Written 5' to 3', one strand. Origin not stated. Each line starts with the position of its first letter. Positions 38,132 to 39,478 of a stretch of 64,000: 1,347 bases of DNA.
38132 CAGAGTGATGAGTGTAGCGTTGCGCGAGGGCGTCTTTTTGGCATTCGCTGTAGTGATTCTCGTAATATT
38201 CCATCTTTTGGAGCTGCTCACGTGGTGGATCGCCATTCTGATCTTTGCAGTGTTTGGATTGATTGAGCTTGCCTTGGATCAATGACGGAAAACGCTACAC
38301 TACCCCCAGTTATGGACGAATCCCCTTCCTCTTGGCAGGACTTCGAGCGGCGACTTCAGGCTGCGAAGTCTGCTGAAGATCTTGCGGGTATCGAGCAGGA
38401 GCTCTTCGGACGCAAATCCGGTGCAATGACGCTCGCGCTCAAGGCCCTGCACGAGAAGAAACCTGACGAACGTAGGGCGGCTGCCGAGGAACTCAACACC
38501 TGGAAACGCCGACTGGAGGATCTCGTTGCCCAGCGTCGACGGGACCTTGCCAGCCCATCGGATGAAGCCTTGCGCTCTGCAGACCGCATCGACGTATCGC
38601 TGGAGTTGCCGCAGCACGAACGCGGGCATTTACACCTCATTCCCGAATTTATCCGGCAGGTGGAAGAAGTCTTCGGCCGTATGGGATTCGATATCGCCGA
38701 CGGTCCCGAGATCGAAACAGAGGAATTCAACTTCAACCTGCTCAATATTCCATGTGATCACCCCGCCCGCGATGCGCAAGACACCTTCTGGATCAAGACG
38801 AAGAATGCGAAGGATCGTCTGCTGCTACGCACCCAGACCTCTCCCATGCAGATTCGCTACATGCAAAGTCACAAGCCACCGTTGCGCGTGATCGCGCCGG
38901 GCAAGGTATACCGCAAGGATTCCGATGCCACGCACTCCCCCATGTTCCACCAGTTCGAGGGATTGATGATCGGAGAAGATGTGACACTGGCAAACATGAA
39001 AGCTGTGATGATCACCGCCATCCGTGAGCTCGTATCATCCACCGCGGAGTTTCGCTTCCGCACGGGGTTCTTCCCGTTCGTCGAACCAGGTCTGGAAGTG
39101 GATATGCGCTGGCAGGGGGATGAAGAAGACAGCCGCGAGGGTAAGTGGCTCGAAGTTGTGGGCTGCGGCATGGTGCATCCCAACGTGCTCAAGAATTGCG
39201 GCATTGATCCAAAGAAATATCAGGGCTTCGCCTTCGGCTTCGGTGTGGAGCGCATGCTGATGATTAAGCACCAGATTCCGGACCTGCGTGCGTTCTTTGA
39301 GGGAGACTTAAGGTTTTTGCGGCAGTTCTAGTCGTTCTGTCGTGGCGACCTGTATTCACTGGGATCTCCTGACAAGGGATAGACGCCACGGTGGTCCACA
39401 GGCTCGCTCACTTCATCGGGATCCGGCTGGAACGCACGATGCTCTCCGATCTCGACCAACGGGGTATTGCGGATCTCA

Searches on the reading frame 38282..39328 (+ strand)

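Call 83: search_protein_families(library=pfam, proteins=[window:38282-39328:+], max_evalue=0.001)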
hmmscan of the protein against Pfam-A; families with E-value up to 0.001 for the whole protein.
window:38282-39328:+ (349 aa): 2 families
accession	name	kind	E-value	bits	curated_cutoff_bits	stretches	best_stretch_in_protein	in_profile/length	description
PF01409.25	tRNA-synt_2d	-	1.3e-94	316.7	19.8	1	103-349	2-246/246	tRNA synthetases class II core domain (F)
PF02912.23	Phe_tRNA-synt_N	-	7.7e-07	29.4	22.3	1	30-92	2-63/69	Aminoacyl tRNA synthetase class II, N-terminal domain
